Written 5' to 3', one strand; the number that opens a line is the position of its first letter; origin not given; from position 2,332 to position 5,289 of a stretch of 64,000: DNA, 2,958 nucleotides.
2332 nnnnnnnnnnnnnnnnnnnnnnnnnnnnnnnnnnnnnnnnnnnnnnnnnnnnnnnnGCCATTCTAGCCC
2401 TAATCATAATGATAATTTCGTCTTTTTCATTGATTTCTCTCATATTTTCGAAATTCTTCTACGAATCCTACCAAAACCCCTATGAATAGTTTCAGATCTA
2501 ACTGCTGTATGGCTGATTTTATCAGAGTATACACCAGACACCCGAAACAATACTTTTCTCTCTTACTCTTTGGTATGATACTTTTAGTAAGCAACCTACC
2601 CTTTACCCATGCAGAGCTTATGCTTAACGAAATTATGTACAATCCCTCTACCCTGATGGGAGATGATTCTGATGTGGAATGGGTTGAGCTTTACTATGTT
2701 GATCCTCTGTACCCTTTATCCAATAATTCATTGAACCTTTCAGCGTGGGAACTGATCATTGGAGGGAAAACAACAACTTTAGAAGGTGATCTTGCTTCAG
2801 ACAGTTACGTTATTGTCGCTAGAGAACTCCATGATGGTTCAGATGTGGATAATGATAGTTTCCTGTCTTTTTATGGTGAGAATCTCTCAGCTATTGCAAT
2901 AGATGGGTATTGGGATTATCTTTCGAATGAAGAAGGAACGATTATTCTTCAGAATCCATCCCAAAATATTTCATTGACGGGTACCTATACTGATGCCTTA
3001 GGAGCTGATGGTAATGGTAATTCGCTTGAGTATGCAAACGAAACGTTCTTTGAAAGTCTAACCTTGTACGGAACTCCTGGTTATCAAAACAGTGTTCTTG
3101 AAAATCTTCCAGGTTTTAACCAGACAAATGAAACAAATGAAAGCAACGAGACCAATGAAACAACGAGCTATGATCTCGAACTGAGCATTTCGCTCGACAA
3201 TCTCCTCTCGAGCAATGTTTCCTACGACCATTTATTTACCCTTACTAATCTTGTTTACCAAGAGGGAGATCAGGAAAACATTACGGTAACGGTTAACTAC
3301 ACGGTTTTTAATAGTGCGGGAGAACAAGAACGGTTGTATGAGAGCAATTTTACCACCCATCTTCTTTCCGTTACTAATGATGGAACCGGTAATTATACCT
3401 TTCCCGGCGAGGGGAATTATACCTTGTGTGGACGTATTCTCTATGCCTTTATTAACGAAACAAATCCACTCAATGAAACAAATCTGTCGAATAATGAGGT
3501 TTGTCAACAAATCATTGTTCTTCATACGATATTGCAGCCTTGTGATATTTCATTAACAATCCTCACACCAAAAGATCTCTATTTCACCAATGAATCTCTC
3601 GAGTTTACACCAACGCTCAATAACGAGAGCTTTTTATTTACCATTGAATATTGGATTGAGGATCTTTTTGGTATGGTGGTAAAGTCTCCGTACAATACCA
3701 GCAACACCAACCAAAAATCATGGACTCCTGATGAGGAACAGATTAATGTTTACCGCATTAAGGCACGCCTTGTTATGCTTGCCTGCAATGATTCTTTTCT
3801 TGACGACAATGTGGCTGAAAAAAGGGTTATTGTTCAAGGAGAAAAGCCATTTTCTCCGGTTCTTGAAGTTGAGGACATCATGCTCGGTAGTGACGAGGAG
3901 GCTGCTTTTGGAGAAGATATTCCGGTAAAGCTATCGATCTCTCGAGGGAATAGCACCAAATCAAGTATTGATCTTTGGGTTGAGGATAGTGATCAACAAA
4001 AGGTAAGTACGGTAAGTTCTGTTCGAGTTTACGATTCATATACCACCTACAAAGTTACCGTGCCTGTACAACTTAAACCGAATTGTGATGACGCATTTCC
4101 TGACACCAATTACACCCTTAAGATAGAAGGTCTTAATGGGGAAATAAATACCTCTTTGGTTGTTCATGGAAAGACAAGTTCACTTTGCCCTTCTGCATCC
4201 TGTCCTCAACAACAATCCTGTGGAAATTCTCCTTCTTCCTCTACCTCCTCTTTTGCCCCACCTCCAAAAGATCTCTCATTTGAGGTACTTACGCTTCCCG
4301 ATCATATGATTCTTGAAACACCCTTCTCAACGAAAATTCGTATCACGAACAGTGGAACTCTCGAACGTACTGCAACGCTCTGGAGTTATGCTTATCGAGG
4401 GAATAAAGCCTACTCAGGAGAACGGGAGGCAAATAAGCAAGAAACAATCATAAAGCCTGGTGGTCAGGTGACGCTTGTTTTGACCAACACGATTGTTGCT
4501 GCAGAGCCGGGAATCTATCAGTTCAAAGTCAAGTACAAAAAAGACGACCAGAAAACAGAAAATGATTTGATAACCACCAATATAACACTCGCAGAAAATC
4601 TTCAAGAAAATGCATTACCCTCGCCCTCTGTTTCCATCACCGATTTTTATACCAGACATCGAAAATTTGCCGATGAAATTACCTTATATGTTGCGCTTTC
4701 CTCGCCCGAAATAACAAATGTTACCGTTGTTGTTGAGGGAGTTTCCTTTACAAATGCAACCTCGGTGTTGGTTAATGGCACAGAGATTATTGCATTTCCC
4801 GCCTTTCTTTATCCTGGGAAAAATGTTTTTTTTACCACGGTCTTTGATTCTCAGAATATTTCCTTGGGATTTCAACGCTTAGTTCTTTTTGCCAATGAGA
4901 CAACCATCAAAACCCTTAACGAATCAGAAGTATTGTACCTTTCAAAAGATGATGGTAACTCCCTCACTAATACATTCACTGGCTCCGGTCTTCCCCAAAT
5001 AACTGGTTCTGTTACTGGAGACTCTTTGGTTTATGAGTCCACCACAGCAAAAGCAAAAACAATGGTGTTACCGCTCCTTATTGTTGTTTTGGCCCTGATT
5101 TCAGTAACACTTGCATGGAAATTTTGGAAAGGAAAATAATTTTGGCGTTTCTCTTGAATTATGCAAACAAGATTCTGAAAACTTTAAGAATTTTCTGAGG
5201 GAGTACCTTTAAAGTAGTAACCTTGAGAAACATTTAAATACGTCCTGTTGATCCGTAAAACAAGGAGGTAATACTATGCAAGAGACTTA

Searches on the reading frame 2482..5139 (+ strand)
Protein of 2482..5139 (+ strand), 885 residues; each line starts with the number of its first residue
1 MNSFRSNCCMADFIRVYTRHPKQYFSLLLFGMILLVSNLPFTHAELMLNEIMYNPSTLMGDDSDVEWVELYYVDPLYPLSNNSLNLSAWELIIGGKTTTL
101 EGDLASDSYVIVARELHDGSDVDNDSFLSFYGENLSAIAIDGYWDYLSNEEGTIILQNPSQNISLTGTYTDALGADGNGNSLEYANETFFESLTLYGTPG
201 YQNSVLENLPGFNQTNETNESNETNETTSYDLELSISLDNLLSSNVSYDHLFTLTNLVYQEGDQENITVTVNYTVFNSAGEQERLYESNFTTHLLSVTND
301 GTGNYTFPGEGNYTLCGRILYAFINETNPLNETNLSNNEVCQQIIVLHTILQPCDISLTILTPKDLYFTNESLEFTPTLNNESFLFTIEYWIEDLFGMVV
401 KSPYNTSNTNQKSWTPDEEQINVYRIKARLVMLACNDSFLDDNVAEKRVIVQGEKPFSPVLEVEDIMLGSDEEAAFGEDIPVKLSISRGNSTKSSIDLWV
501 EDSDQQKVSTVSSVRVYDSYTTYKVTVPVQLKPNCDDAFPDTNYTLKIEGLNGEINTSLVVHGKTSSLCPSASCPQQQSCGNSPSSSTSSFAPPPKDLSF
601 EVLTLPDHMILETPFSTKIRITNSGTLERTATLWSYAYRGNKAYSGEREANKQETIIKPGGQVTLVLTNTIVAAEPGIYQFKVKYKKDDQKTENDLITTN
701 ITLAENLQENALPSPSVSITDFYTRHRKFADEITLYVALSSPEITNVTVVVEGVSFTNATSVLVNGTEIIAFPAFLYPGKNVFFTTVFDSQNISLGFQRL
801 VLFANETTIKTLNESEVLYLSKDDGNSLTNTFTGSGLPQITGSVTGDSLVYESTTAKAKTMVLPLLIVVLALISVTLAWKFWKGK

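Call 15: find_encoding_contigs(protein=window:2482-5139:+, flank=3000, max_places=5)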
Protein window:2482-5139:+ (885 aa): no gene with exactly this product is on record in the collection.
